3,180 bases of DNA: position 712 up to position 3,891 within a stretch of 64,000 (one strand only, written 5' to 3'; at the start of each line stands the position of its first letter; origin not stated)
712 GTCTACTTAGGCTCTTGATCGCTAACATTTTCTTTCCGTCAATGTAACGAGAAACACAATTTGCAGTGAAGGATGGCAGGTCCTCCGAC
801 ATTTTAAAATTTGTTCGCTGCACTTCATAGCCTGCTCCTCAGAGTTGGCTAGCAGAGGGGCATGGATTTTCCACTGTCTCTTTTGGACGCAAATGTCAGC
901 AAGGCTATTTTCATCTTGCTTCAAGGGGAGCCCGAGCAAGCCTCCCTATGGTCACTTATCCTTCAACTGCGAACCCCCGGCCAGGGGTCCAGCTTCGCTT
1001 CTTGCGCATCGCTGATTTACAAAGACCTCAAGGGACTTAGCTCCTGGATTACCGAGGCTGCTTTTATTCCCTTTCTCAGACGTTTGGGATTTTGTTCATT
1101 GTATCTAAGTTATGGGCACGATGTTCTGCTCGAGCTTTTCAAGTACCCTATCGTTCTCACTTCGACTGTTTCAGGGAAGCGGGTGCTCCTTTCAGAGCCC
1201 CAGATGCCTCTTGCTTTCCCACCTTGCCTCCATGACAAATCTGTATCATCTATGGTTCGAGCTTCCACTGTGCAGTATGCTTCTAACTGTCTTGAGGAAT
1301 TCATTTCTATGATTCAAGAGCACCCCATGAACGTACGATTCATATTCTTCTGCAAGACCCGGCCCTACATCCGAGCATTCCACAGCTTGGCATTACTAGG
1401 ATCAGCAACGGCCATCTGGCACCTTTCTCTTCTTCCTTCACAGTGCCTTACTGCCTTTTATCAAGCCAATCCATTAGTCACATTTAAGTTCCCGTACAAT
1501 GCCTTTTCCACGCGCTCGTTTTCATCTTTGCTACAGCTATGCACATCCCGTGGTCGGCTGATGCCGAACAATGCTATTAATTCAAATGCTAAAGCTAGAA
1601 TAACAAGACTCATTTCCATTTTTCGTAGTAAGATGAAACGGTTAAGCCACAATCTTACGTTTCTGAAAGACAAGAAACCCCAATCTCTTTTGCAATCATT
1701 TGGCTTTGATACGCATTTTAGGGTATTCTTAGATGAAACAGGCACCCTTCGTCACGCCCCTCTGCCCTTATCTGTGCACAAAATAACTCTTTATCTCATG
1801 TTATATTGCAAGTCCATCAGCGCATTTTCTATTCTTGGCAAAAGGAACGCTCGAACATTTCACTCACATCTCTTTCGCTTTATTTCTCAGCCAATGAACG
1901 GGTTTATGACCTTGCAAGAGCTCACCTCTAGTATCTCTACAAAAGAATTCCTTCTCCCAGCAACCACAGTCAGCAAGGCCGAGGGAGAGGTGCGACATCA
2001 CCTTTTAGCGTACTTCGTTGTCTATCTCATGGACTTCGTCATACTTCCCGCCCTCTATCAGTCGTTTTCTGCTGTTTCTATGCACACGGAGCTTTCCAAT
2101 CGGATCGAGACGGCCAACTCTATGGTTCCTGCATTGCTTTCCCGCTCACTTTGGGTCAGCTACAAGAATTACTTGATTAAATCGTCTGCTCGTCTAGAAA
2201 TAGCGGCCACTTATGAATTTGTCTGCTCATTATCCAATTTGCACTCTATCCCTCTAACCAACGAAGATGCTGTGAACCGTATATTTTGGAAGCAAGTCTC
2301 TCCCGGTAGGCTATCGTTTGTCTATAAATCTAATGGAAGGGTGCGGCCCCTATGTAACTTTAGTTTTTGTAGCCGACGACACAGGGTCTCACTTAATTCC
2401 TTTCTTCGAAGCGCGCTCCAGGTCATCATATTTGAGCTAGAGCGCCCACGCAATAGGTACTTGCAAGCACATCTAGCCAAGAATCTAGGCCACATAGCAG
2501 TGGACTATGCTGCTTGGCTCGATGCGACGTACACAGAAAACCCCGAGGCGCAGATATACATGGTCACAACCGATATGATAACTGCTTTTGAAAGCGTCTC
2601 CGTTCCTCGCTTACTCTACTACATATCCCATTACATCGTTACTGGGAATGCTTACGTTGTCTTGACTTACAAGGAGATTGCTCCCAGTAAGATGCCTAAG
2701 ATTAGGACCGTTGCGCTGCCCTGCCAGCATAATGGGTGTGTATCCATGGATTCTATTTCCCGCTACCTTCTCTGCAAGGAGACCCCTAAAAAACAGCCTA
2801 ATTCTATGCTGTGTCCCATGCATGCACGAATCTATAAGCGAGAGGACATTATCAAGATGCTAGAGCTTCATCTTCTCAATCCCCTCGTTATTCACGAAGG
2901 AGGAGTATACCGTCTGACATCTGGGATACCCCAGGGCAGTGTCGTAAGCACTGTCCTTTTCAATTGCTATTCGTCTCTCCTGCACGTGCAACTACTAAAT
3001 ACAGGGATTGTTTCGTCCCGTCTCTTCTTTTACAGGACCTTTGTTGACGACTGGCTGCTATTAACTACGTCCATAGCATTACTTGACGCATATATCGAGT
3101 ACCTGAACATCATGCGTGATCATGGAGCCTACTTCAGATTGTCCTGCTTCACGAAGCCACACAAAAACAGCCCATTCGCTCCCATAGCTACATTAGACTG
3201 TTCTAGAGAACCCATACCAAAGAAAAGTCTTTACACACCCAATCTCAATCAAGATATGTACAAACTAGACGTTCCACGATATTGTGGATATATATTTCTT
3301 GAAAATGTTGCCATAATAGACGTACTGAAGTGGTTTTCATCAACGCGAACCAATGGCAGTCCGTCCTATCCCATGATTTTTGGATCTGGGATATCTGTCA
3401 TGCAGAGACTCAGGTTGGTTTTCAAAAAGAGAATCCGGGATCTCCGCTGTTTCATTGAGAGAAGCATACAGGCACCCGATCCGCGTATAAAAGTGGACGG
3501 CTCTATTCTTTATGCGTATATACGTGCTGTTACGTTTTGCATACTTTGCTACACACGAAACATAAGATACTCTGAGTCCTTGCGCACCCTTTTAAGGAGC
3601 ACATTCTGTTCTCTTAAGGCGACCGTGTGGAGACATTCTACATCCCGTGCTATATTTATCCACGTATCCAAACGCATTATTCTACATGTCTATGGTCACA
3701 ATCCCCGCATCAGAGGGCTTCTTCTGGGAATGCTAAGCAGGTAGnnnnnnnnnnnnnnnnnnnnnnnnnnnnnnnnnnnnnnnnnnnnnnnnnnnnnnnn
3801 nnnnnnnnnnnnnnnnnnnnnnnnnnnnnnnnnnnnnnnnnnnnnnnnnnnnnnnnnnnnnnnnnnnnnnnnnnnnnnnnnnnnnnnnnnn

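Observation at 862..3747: Telomerase catalytic subunit gene whose stop codon directly abuts the convergent kinesin stop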

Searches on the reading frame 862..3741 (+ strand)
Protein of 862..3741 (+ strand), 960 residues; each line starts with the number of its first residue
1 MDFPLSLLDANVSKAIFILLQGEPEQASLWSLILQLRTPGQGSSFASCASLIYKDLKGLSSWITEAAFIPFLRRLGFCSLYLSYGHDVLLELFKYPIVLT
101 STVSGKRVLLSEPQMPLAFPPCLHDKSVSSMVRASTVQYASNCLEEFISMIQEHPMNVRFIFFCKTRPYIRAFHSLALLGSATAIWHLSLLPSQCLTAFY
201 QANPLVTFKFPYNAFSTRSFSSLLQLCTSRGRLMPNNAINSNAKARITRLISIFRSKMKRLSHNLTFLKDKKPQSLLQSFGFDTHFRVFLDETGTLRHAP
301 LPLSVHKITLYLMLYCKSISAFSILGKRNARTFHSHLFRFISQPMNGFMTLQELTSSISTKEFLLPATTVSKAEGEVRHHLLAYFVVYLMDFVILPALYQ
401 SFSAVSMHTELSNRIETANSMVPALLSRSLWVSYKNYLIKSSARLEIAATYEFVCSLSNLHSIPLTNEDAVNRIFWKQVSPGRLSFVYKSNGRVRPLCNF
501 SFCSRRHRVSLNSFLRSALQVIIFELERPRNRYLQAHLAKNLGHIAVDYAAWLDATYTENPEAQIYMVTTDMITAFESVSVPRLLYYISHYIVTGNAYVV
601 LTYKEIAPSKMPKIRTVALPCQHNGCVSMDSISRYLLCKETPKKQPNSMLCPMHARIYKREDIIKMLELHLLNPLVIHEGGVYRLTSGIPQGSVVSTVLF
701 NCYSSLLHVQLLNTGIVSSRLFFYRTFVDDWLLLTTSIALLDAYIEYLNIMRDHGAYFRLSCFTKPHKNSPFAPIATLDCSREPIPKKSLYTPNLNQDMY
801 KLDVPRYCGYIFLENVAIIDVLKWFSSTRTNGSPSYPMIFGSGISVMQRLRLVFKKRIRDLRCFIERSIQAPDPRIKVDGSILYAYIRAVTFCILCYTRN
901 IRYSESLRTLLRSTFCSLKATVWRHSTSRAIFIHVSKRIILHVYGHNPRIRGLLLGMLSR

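Call 4: search_protein_families(library=pfam, proteins=[window:862-3741:+], max_evalue=1)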
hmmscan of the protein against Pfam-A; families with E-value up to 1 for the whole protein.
window:862-3741:+ (960 aa): 3 families
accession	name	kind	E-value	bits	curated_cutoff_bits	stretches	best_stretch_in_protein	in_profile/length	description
PF12009.13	Telomerase_RBD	-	8.5e-07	29.6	25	1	309-404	3-104/133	Telomerase ribonucleoprotein complex - RNA binding domain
PF00078.32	RVT_1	-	0.0013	18.9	29.6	1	678-745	109-170/205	Reverse transcriptase (RNA-dependent DNA polymerase)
PF13021.12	DUF3885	-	0.075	13.6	23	1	889-944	110-159/189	Domain of unknown function (DUF3885)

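Call 5: search_solved_structures(query=window:862-3741:+, max_evalue=1, show_alignments=2)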
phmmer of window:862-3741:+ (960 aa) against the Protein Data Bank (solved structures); distinct sequences matched with E-value up to 1: 3.
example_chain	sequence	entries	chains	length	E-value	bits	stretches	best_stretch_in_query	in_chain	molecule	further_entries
7qxa_A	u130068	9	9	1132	1.8e-08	36.2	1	327-745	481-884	Telomerase reverse transcriptase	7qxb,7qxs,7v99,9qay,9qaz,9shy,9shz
7trd_A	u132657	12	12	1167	2e-08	36.1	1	327-745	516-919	Telomerase reverse transcriptase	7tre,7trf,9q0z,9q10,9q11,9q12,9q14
7bg9_A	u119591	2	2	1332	2.9e-08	35.6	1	327-745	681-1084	Telomerase reverse transcriptase,Telomerase reverse transcriptase | Telomerase reverse transcriptase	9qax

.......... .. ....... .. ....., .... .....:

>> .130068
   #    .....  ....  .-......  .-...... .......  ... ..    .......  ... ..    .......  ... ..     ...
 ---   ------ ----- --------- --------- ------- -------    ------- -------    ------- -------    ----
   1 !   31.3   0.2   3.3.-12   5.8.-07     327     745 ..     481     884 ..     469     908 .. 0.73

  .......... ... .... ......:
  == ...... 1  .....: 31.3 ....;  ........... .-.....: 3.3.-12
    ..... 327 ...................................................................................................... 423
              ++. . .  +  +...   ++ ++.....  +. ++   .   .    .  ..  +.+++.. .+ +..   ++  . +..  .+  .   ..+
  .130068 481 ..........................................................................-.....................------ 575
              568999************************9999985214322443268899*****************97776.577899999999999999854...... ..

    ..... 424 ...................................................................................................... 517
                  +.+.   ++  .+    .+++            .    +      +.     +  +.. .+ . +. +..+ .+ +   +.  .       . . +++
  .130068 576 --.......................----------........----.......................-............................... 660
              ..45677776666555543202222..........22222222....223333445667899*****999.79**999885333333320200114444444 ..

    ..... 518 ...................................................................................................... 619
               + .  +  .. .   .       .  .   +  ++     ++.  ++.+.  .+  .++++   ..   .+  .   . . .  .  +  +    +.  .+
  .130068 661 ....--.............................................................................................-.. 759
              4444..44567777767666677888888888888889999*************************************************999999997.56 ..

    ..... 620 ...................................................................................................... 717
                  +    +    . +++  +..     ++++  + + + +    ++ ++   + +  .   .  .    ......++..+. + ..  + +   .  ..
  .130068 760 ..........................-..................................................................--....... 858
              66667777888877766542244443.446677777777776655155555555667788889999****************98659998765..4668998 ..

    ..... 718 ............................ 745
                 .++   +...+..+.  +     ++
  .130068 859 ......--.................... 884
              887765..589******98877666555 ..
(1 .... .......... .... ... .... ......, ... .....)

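Call 6: find_homologous_proteins(query=window:862-3741:+, max_evalue=0.001)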
Query window:862-3741:+ (960 aa): 5 proteins with E <= 0.001 among 8000 candidates.
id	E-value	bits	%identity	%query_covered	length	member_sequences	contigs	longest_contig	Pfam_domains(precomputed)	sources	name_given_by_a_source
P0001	0.0e+0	2177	100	100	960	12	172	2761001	PF12009.14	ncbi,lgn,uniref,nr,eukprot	ncbi:Telomerase reverse transcriptase [Giardia duodenalis]|uniref:Telomerase reverse transcriptase n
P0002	0.0e+0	1825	84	100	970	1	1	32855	PF12009.14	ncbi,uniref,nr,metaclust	ncbi:Telomerase catalytic subunit [Giardia lamblia P15]|uniref:Telomerase reverse transcriptase n=1 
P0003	0.0e+0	1577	73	100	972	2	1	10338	PF12009.14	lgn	-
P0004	0.0e+0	1547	72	100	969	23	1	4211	PF12009.14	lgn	-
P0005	0.0e+0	1453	68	100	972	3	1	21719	PF12009.14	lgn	-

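Call 7: list_cluster_members(proteins=[window:862-3741:+, window:3748-6462:-])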
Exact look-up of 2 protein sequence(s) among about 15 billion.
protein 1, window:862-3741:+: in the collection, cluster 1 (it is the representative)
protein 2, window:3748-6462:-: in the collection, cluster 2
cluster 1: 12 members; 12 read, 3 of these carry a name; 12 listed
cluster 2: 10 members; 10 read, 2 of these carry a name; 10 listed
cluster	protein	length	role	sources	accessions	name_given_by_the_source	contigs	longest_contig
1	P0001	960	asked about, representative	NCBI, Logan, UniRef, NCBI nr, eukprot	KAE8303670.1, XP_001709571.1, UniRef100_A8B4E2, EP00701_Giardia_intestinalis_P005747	Telomerase reverse transcriptase [Giardia duodenalis] | Telomerase reverse transcriptase n=1 Tax=Giardia intestinalis (strain ATCC 50803 / WB ... | Telomerase reverse transcriptase [Giardia intestinalis]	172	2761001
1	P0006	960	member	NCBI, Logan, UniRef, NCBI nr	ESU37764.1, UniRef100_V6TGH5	Telomerase reverse transcriptase [Giardia duodenalis] | Telomerase reverse transcriptase n=1 Tax=Giardia intestinalis TaxID=5741 ... | Telomerase reverse transcriptase [Giardia intestinalis]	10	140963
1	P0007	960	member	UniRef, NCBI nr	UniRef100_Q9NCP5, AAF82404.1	Telomerase reverse transcriptase n=1 Tax=Giardia intestinalis TaxID=5741 ... | telomerase catalytic subunit [Giardia intestinalis]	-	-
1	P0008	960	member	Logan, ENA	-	-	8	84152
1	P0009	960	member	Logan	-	-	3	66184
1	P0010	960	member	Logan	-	-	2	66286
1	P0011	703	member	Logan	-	-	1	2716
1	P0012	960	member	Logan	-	-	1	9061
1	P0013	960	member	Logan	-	-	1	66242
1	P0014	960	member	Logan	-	-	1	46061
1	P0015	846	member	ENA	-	-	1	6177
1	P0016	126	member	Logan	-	-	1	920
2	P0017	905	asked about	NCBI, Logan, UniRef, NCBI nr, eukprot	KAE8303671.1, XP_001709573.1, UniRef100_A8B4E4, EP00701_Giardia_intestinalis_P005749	Kinesin-related protein [Giardia duodenalis] | Kinesin-like protein n=2 Tax=Giardia intestinalis TaxID=5741 RepID=A8B4E4_GIAIC | Kinesin-related protein [Giardia intestinalis]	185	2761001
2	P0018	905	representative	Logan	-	-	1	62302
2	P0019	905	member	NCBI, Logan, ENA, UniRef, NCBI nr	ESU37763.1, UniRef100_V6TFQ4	Kinesin motor domain protein [Giardia duodenalis] | Kinesin-like protein n=1 Tax=Giardia intestinalis TaxID=5741 RepID=V6TFQ4_GIAIN | Kinesin motor domain protein [Giardia intestinalis]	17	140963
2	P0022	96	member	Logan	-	-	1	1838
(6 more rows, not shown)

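Call 9: find_encoding_contigs(protein=P0002, flank=4000, max_places=2)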
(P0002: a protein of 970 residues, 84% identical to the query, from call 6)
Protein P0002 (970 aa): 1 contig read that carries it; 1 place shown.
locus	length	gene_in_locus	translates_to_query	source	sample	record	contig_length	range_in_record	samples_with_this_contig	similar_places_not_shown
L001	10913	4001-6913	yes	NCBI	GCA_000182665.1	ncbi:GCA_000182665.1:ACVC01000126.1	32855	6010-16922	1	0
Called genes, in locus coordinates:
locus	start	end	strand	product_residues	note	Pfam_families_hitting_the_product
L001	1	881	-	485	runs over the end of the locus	PF13857:Ank_5 (faint), PF12796:Ank_2, PF13637:Ank_4, PF12796:Ank_2, PF13637:Ank_4 (weak), PF12796:Ank_2, PF13920:zf-C3HC4_3, PF14447:Prok-RING_4 (weak), +3 more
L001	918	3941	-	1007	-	PF00515:TPR_1 (faint)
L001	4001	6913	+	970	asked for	PF12009:Telomerase_RBD (weak)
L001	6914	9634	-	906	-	PF00225:Kinesin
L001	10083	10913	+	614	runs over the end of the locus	-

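Call 10: find_encoding_contigs(protein=P0003, flank=4000, max_places=2)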
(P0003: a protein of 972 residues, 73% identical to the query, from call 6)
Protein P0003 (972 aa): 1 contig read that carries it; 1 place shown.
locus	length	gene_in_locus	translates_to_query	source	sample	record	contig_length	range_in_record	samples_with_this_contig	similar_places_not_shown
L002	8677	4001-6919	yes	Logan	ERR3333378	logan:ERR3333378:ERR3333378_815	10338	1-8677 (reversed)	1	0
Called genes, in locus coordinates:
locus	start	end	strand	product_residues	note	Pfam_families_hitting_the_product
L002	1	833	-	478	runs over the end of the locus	PF00023:Ank (faint), PF12796:Ank_2, PF13637:Ank_4, PF12796:Ank_2, PF13637:Ank_4 (weak), PF12796:Ank_2, PF13857:Ank_5 (weak), PF13920:zf-C3HC4_3, +3 more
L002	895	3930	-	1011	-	-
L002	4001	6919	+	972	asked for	PF12009:Telomerase_RBD (weak)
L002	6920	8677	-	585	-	?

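Call 11: find_encoding_contigs(protein=P0005, flank=4000, max_places=2)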
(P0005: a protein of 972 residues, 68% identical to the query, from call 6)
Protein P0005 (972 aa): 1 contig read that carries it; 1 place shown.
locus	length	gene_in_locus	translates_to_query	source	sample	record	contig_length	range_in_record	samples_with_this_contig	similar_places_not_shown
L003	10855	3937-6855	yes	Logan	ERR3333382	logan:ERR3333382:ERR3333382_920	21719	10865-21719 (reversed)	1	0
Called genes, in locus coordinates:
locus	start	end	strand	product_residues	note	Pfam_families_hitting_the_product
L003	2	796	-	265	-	?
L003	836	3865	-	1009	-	-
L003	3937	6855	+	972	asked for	PF12009:Telomerase_RBD (weak)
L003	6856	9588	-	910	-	PF16796:Microtub_bd (faint), PF00225:Kinesin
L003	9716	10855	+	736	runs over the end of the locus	-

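Call 13: find_encoding_contigs(protein=P0004, flank=4000, max_places=2)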
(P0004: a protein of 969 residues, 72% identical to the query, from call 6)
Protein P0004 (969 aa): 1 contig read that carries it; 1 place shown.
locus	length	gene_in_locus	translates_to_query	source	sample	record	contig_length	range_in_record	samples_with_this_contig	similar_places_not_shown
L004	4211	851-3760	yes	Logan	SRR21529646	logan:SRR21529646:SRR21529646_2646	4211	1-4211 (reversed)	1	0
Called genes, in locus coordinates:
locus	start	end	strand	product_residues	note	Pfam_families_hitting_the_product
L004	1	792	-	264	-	?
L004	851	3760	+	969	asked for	PF12009:Telomerase_RBD (weak)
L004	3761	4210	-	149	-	?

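Call 44: predict_structure(alignment_id=A1)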
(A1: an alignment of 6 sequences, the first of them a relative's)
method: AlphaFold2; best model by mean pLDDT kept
length: 960 residues; sequences in the alignment: 6
mean_pLDDT: 36.8   pTM: 0.27
mean pLDDT of the five models: 36.8, 35.0, 34.0, 33.2, 31.2
residues with pLDDT >= 90: 0; 70-90: 71; 50-70: 83; < 50: 806
segments of 3 or more residues with pLDDT < 50: 1-37, 57-59, 61-63, 95-844, 870-881
pLDDT, mean of each block of 10 residues (from residue 1): 26 31 38 46 64 58 57 59 58 51 39 35 25 27 33 26 26 31 32 32 30 24 28 29 33 29 26 32 32 32 33 31 33 38 29 32 28 32 36 32 29 35 35 35 26 25 23 22 24 26 30 32 30 28 27 26 23 25 32 36 31 35 39 38 30 35 39 24 23 29 33 31 28 28 33 24 26 28 24 24 25 30 29 28 53 72 61 38 63 71 78 85 78 82 73 81
secondary structure, 60 per line:
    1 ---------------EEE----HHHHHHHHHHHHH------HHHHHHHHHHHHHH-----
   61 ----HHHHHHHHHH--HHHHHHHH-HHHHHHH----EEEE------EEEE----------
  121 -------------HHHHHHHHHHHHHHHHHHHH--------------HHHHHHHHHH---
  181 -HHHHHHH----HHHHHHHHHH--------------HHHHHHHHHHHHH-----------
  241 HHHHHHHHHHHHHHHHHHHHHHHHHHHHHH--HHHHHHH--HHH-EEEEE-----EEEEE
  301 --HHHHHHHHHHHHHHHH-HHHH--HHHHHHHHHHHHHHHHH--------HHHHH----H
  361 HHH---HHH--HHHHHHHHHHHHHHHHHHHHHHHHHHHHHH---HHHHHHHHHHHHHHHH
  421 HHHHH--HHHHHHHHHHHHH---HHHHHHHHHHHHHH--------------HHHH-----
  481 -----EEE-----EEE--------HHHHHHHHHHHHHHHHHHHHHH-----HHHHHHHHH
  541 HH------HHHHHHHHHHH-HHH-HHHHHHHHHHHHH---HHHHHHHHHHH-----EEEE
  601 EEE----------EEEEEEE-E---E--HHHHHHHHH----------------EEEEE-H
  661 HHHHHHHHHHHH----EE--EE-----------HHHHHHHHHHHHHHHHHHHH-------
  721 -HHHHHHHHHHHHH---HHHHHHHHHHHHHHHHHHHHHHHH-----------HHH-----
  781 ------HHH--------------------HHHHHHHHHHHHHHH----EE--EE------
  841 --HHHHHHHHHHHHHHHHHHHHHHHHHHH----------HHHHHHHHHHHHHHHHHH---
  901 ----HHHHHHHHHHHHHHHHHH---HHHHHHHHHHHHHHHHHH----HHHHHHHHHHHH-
elements in order (helices of 4 or more, strands of 3 or more residues): E16-18 H23-35 H42-55 H65-74 H77-84 H86-92 E97-100 E107-110 H134-153 H168-177 H182-188 H193-202 H217-229 H241-270 H273-279 E286-290 E296-300 H303-318 H320-323 H326-342 H351-355 H360-363 H372-401 H405-425 H428-440 H444-457 H472-475 E486-488 E494-496 H505-526 H532-542 H549-559 H565-577 H581-591 E597-603 E614-620 H629-637 E654-658 H660-672 H694-713 H722-734 H738-761 H810-824 H843-869 H880-897 H905-922 H926-943 H948-959

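Call 45: search_protein_representatives(protein=window:862-3741:+)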
Query: 960 residues. Proteins with E-value up to 0.001 (for the whole library): 97; up to 1e-10: 3; up to 1e-30: 2. The best 97 are listed.
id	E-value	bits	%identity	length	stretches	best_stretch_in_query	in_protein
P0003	0.0e+00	1576.5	74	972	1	1-959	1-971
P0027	6.7e-92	325.6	30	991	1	34-916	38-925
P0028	8.2e-20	87.1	30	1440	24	920-956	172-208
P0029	1.8e-09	52.9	25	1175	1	341-758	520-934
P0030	1.0e-08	50.4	26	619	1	464-757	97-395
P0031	1.5e-08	49.8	25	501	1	507-777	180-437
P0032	1.9e-08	49.5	26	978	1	474-712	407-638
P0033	5.8e-08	47.9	27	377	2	563-748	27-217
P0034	8.7e-08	47.3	28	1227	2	504-747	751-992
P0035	1.7e-07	46.3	26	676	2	492-739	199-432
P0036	1.8e-07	46.3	27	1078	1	505-758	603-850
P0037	2.0e-07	46.1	28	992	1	491-745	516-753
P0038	2.3e-07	45.9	26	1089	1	451-708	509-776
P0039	2.3e-07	45.9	25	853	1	473-781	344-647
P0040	3.2e-07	45.4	25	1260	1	373-764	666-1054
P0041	3.8e-07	45.1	23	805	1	305-744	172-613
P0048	8.8e-07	43.9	23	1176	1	297-770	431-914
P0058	1.1e-05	40.4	23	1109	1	351-738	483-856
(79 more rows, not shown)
